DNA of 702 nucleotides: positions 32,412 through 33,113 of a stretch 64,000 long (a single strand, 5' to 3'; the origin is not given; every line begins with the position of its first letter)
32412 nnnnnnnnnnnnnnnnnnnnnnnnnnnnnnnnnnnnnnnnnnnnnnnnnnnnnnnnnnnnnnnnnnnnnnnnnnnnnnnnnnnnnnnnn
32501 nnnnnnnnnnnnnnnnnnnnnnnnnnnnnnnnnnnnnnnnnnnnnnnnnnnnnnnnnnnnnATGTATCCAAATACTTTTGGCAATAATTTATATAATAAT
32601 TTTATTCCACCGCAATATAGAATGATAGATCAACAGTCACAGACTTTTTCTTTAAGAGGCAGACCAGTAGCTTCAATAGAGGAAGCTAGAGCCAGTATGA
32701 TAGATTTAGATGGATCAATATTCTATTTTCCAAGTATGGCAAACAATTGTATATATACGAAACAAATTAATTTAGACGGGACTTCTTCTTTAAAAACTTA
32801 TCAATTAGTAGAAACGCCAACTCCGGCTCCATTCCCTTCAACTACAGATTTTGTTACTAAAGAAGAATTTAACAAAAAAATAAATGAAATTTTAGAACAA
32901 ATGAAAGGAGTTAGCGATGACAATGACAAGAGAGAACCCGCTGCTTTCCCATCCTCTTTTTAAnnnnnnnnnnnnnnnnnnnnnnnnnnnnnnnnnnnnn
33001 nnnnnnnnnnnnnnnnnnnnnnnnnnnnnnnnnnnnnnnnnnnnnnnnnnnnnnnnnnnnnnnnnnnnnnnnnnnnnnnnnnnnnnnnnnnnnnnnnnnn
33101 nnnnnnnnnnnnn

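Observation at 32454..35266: Separately terminated accessory cassette after the tail genes, encoding spore-surface-like proteins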

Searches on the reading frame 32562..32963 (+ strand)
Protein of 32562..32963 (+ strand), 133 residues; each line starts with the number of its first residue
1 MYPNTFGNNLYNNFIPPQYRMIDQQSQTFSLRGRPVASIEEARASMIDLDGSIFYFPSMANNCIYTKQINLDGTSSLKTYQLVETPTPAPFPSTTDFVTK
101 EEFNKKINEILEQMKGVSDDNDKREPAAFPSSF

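Call 34: find_homologous_proteins(query=window:32562-32963:+, max_evalue=0.001)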
Query window:32562-32963:+ (133 aa): 617 proteins with E <= 0.001 among 630 candidates; the best 120 are listed.
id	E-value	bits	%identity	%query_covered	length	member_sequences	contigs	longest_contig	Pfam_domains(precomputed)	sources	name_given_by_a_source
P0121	2.6e-83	294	100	100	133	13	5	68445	-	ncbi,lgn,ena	-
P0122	5.1e-65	235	83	100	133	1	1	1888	-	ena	-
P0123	7.9e-62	225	79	100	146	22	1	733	-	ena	-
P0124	4.9e-33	131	55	91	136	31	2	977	-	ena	-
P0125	8.7e-32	127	52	95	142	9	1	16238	-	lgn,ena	-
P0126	1.9e-30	123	56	81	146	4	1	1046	-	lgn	-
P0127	2.2e-30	123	55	87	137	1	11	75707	-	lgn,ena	-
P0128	3.0e-30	122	52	93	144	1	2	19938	-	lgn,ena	-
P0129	3.4e-30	122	57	78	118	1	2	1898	-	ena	-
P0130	1.3e-29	120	50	97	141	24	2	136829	-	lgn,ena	-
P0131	1.7e-29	120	50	93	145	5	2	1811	-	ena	-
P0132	3.8e-29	119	55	80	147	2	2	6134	-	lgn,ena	-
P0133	1.4e-28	117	58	76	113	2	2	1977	-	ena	-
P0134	1.4e-28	117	55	74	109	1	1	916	-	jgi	jgi:hypothetical protein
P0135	1.6e-28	117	57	69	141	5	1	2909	-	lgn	-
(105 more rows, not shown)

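Call 57: predict_structure(alignment_id=A3)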
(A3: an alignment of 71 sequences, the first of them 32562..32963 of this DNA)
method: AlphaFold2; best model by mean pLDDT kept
length: 133 residues; sequences in the alignment: 71
mean_pLDDT: 68.2   pTM: 0.41
mean pLDDT of the five models: 68.2, 64.9, 64.6, 63.7, 63.6
residues with pLDDT >= 90: 11; 70-90: 60; 50-70: 24; < 50: 38
segments of 3 or more residues with pLDDT < 50: 1-29, 120-124
pLDDT, mean of each block of 10 residues (from residue 1): 42 38 41 76 80 85 89 88 75 71 89 68 50 49
secondary structure, 60 per line:
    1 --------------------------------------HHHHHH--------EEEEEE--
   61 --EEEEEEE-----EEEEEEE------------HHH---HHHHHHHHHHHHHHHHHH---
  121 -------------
elements in order: H39-44 E53-58 E63-69 E75-81 H100-117

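Call 60: fold_search(model_id=the predicted structure, library=pdb)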
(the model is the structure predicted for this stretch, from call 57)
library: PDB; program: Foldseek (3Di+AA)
matches with E <= 10: 1123; with E <= 0.001: 0
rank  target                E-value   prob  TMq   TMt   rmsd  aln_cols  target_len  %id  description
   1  5kev_A                2.8e-01  0.57  0.21  0.29  16.8        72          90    8  Vibrio parahaemolyticus VtrA/VtrC complex (released 2016-07-20)
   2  3lyv_B                2.9e-01  0.75  0.28  0.53   5.7        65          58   20  Crystal structure of a domain of ribosome-associated factor Y from streptococcus pyogenes serotype M6. Northeast Struc (released 2010-05-26)
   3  3lyv_A                2.9e-01  0.69  0.27  0.50   6.1        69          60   19  Crystal structure of a domain of ribosome-associated factor Y from streptococcus pyogenes serotype M6. Northeast Struc (released 2010-05-26)
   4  5wlz_A                3.1e-01  0.57  0.20  0.14  10.7        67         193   16  Crystal Structure of Amino Acids 1677-1758 of Human Beta Cardiac Myosin Fused to Xrcc4 (released 2017-08-23)
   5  6jsx_A                3.3e-01  0.57  0.17  0.29  13.5        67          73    6  Structure of a flagellin protein, HpFlaG (released 2020-04-08)
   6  9cq3_d                3.3e-01  0.54  0.20  0.14  10.5        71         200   14  The gap-filling complex with Pol mu engaged in the NHEJ pathway (released 2025-04-23)
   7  7m3p_B                3.3e-01  0.51  0.19  0.16  10.7        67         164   16  Xrcc4-Spc110p(164-207) fusion (released 2021-05-12)
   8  1cwd_L                3.3e-01  0.33  0.27  0.33  16.8       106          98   14  HUMAN P56LCK TYROSINE KINASE COMPLEXED WITH PHOSPHOPEPTIDE (released 1996-12-07)
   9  5dzm_B                3.6e-01  0.09  0.14  0.15  19.2       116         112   10  HIV-1 Reverse Transcriptase RH domain (released 2016-05-11)
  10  1kr5                  3.8e-01  0.72  0.27  0.18   4.3        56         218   18  Crystal structure of human L-isoaspartyl methyltransferase (released 2002-02-08)
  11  1jnr_B                3.8e-01  0.25  0.19  0.17  11.2        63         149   14  Structure of adenylylsulfate reductase from the hyperthermophilic Archaeoglobus fulgidus at 1.6 resolution (released 2002-02-27)
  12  2a9y                  4.6e-01  0.84  0.22  0.09   2.3        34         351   12  Crystal structure of T. gondii adenosine kinase complexed with N6-dimethyladenosine (released 2006-07-11)
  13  2eob_MODEL_1_A        4.6e-01  0.80  0.29  0.31   3.0        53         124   13  Solution structure of the second SH2 domain from rat PLC gamma-2 (released 2008-04-01)
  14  8bao_A                4.6e-01  0.75  0.24  0.09   6.9        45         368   18  Dysgonamonadaceae bacterium CRISPR ancillary nuclease 2 (released 2022-11-30)
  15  5cj4_A                4.6e-01  0.33  0.20  0.15  12.1        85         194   16  Crystal Structure of Amino Acids 1562-1622 of MYH7 (released 2015-12-02)
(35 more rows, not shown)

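Call 61: fold_search(model_id=the predicted structure, library=viral)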
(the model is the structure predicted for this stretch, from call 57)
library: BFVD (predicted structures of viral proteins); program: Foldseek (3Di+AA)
matches with E <= 10: 1360; with E <= 0.001: 29
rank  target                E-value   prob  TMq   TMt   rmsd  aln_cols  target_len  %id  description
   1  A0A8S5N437            1.6e-07  1.00  0.42  0.37  14.4       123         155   32  Uncharacterized protein [Podoviridae sp. ctiJY10]
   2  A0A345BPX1            2.7e-07  1.00  0.41  0.33  20.2       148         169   26  (no name in the UniProt tables at hand)
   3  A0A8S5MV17            6.6e-07  1.00  0.41  0.43  25.9       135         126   25  Uncharacterized protein [Caudovirales sp. ctUL28]
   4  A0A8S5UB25            9.7e-07  1.00  0.39  0.34  25.2       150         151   29  Uncharacterized protein [Siphoviridae sp. ct8Cp41]
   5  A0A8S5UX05            1.6e-06  1.00  0.43  0.41  19.8       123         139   25  Uncharacterized protein [Siphoviridae sp. ctDmR33]
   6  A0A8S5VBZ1            1.8e-06  1.00  0.36  0.31  21.1       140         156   19  Uncharacterized protein [Siphoviridae sp. ctKsH2]
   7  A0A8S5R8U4            3.5e-06  1.00  0.36  0.30  20.3       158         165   14  Uncharacterized protein [virus sp. cti5L29]
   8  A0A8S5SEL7            4.8e-06  1.00  0.43  0.37  17.1       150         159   17  Uncharacterized protein [Caudovirales sp. ctrNG92]
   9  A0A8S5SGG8            5.1e-06  1.00  0.37  0.34  18.6       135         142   15  Uncharacterized protein [Podoviridae sp. ctZih56]
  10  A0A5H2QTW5            8.6e-06  1.00  0.39  0.36  22.2       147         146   26  (no name in the UniProt tables at hand)
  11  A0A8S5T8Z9            9.8e-06  1.00  0.41  0.40  16.5       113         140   19  Uncharacterized protein [Siphoviridae sp. ctmIh35]
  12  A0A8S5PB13            1.7e-05  1.00  0.33  0.34  15.9       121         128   20  Membrane fusogenic activity protein [Siphoviridae sp. ctc6d98]
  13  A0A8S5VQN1            2.0e-05  1.00  0.36  0.37  21.3       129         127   15  (no name in the UniProt tables at hand)
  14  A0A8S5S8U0            2.6e-05  1.00  0.40  0.33  17.8       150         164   18  Uncharacterized protein [Phage sp. ctGns7]
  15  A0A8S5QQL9            2.7e-05  1.00  0.35  0.34  17.8       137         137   21  Uncharacterized protein [Siphoviridae sp. ctgBD49]
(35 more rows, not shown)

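Call 66: search_dna_similar(query=window:32562-32963:+, collection=phages, mode=protein, max_rows=60, max_evalue=0.001)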
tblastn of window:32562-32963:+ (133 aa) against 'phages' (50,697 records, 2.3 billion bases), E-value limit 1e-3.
Records with a match: 10; places in all: 10; records where one place covers at least 80% of the query: 0.
Best place of each record, by identity: <60% 10.
By first word of the organism name: Clostridium 6; bajarodcaudo 2; Bacteriophage 1; Dulem 1.
By host as written in the record: Clostridium perfringens 3; - 2; Varecia variegata 1; Clostridium perfringens 2589 1; Clostridium perfringens JCM 1290 1; Peromyscus fraterculus 1; Clostridium perfringens 012 1.
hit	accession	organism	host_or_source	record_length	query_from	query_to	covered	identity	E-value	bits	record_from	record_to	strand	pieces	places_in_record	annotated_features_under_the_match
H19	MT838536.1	Bacteriophage sp.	human fecal samples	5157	2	83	62%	48.4%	3e-18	85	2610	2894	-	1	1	record has no annotation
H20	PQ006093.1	bajarodcaudo virus 2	Neotoma bryanti feces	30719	27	120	71%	39.4%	1e-11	66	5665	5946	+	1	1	hypothetical protein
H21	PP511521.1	Dulem virus 36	Varecia variegata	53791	31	116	65%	43.0%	2e-14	74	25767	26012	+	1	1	hypothetical protein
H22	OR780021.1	Clostridium phage XP41-N3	Clostridium perfringens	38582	34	119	65%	37.9%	1e-6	51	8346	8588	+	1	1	hypothetical protein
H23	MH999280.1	Clostridium phage CPD1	Clostridium perfringens 2589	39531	34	119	65%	37.9%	1e-6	51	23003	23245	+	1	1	hypothetical protein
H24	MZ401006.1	Clostridium phage CPQ4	Clostridium perfringens JCM 1290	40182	34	119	65%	37.9%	1e-6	51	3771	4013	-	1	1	hypothetical protein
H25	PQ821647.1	Clostridium phage HMD-PC1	Clostridium perfringens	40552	34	119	65%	36.0%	6e-6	50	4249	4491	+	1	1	hypothetical protein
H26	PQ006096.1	bajarodcaudo virus 5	Peromyscus fraterculus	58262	34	122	67%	33.0%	2e-8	57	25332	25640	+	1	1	hypothetical protein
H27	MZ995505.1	Clostridium phage vB_CpeP_PMQ04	Clostridium perfringens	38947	34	104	53%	38.0%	7e-6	49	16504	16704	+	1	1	hypothetical protein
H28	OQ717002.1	Clostridium phage vB_CpeS-17DYC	Clostridium perfringens 012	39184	34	104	53%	38.0%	7e-6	49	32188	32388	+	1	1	hypothetical protein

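Call 67: get_annotated_region(hit=H23, flank=7000)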
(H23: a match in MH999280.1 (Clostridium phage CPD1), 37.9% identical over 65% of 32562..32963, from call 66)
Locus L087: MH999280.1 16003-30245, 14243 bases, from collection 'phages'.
description: Clostridium phage CPD1, complete genome.
organism: Clostridium phage CPD1 (NCBI taxid 2420238)
taxonomy: Viruses; Duplodnaviria; Heunggongvirae; Uroviricota; Caudoviricetes
host: Clostridium perfringens 2589; source: -; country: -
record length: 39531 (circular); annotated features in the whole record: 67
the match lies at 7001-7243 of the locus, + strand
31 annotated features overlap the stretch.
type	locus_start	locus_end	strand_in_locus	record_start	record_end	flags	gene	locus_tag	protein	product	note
CDS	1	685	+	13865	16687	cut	-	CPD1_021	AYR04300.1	putative endopeptidase-endolysin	-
CDS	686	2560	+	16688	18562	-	-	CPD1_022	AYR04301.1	endopeptidase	-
CDS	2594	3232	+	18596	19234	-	-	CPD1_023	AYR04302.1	N-acetylmuramoyl-L-alanine amidase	-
CDS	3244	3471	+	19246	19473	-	-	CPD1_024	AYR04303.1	putative holin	-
CDS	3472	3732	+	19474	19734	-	-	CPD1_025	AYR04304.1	recombination related exonuclease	-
CDS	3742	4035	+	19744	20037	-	-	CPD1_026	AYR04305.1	hypothetical protein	-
CDS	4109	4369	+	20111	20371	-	-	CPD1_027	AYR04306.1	hypothetical protein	-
CDS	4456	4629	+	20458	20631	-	-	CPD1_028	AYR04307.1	hypothetical protein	-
CDS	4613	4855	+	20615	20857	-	-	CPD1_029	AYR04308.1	hypothetical protein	-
CDS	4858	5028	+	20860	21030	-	-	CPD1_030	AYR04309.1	hypothetical protein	-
CDS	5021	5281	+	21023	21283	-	-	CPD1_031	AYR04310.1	hypothetical protein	-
CDS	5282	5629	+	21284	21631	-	-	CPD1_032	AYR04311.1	hypothetical protein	-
CDS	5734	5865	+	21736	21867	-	-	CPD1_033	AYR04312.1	hypothetical protein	-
CDS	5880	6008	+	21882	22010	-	-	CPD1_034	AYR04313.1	hypothetical protein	-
CDS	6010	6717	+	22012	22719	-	-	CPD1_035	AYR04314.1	DNA binding protein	kilA protein, putative phage-related DNA binding protein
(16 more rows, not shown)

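Call 69: search_dna_similar(query=L087:8191-8811:+, collection=phages, mode=protein, max_rows=60, max_evalue=0.001)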
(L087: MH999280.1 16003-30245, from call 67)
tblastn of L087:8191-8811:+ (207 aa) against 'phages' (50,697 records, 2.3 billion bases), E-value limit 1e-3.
Records with a match: 42; places in all: 43; records where one place covers at least 80% of the query: 5.
Best place of each record, by identity: >=99% 1; 90-95% 2; 60-80% 3; <60% 36.
By first word of the organism name: Bacteriophage 15; uncultured 10; Clostridium 6; Dulem 6; bajarodcaudo 2; Caudoviricetes 2; Bacteroides 1.
By host as written in the record: - 26; Clostridium perfringens 3; Propithecus coquereli 3; Varecia variegata 2; Methanomassiliicoccales 2; Clostridium perfringens 2589 1; Clostridium perfringens 012 1; Clostridium perfringens JCM 1290 1; and 3 more.
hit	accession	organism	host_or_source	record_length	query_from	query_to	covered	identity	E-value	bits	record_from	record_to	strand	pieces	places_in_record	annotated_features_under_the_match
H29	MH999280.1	Clostridium phage CPD1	Clostridium perfringens 2589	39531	1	207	100%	99.5%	1e-105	338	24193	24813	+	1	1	hypothetical protein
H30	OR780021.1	Clostridium phage XP41-N3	Clostridium perfringens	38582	3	200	96%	91.9%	7e-92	299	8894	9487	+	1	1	hypothetical protein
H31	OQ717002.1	Clostridium phage vB_CpeS-17DYC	Clostridium perfringens 012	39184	3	203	97%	70.6%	6e-61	210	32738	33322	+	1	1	hypothetical protein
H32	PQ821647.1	Clostridium phage HMD-PC1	Clostridium perfringens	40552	3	203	97%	68.8%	4e-63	216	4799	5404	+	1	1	hypothetical protein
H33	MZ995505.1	Clostridium phage vB_CpeP_PMQ04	Clostridium perfringens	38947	3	203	97%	65.2%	7e-55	192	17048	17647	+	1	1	hypothetical protein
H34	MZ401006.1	Clostridium phage CPQ4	Clostridium perfringens JCM 1290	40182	3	112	53%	92.7%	4e-37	142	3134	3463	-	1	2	hypothetical protein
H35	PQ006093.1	bajarodcaudo virus 2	Neotoma bryanti feces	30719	85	197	55%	50.4%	6e-27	112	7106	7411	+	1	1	hypothetical protein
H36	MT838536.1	Bacteriophage sp.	human fecal samples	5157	85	200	56%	48.4%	2e-24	105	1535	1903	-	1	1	record has no annotation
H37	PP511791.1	Dulem virus 39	Propithecus coquereli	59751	85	197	55%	49.6%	1e-32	129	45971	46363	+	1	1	hypothetical protein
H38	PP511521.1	Dulem virus 36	Varecia variegata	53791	86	195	53%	50.9%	5e-27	113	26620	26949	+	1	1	hypothetical protein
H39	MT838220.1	Bacteriophage sp.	human fecal samples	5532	73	205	64%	33.1%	2e-14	77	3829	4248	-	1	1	record has no annotation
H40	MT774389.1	uncultured phage cr116_1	human feces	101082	57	204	71%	29.7%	2e-9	62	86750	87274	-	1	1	spike protein/glycoprotein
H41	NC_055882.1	uncultured phage cr116_1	human feces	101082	57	204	71%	29.7%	2e-9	62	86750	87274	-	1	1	spike protein/glycoprotein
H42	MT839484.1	Bacteriophage sp.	human fecal samples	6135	100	205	51%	40.6%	9e-16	81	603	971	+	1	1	record has no annotation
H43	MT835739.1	Bacteriophage sp.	human fecal samples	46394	86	204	57%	34.8%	4e-15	79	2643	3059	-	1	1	record has no annotation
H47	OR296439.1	Bacteroides phage C3_41T2LP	Bacteroides uniformis MB20-41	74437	60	194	65%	27.9%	2e-4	47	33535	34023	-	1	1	outer capsid protein/viral fiber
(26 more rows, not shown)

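Call 70: get_annotated_region(hit=H40, flank=5000)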
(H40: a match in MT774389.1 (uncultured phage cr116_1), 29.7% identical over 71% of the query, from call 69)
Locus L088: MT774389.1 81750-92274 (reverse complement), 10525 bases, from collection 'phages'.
description: Uncultured phage cr116_1, complete genome.
organism: uncultured phage cr116_1 (NCBI taxid 2772073)
taxonomy: Viruses; Duplodnaviria; Heunggongvirae; Uroviricota; Caudoviricetes; Crassvirales; Steigviridae; Asinivirinae; Pamirivirus; Pamirivirus faecium
host: -; source: human feces; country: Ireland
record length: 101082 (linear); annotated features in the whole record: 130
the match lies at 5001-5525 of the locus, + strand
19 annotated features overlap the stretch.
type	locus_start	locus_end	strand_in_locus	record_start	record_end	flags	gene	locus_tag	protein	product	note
CDS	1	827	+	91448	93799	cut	-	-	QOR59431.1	hypothetical protein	gp_24167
CDS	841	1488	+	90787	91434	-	-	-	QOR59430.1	hypothetical protein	gp_24166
CDS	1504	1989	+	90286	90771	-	-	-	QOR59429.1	hypothetical protein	gp_24165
CDS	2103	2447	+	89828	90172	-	-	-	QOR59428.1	hypothetical protein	gp_24164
CDS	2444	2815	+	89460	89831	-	-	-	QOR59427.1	lysis regulatory protein/holin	gp_24163; Phage lysis regulatory protein/holin [phiCrAss001]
CDS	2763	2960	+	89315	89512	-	-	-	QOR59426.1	hypothetical protein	gp_24162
CDS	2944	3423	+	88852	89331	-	-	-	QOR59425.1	L,D-carboxypeptidase/transpeptidase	gp_24161; L,D-carboxypeptidase/Transpeptidase [phiCrAss001]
CDS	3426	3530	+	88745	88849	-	-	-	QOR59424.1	hypothetical protein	gp_24160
CDS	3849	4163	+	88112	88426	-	-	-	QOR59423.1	terminase small subunit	gp_24159; Excisionase, terminase small subunit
CDS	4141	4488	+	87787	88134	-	-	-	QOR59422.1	hypothetical protein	gp_24158; VOG3488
CDS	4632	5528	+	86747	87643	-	-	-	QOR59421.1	spike protein/glycoprotein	gp_24157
CDS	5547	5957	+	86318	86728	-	-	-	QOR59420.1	hypothetical protein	gp_24156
CDS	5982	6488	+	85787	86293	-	-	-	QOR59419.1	hypothetical protein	gp_24155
CDS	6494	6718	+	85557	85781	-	-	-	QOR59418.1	hypothetical protein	gp_24154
CDS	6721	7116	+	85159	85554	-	-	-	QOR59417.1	hypothetical protein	gp_24153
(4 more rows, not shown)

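Call 71: get_annotated_region(hit=H47, flank=5000)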
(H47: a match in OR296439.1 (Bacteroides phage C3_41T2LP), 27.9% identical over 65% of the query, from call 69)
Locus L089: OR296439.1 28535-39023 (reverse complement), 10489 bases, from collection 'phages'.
description: Bacteroides phage C3_41T2LP, complete genome.
organism: Bacteroides phage C3_41T2LP (NCBI taxid 3070809)
taxonomy: Viruses; Duplodnaviria; Heunggongvirae; Uroviricota; Caudoviricetes
host: Bacteroides uniformis MB20-41; source: phage plaques of the host; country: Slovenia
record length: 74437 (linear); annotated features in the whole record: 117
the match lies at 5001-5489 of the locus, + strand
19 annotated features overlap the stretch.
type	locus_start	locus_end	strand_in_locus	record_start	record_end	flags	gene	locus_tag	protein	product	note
CDS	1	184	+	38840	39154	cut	-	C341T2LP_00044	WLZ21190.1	hypothetical protein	-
CDS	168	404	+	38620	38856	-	-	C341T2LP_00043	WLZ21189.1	hypothetical protein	-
CDS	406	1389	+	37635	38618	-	-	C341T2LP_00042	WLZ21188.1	viral recombinase family protein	YqaJ viral recombinase family protein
CDS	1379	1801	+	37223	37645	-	-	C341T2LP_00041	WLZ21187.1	hypothetical protein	-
CDS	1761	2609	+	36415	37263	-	-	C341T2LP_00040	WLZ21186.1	RecT protein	-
CDS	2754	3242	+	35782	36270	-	-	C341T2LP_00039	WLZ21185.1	holliday junction resolvase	-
CDS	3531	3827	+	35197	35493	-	-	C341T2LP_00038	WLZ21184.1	chromosomal replication initiator protein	-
CDS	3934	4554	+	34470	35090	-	-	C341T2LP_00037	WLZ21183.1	DNA endonuclease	DNA endonuclease I-HmuI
CDS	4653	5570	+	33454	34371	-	-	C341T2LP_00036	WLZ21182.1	outer capsid protein/viral fiber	-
CDS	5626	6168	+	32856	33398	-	-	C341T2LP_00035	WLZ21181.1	hypothetical protein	-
CDS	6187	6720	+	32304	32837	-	-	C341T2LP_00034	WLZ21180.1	hypothetical protein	-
CDS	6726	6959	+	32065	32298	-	-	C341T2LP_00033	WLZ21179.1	hypothetical protein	-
CDS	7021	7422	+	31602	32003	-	-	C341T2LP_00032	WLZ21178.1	hypothetical protein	-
CDS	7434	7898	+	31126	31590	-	-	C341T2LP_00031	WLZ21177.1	PolyVal metallopeptidase superfamily domain protein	-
CDS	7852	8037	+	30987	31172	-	-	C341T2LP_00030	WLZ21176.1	hypothetical protein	-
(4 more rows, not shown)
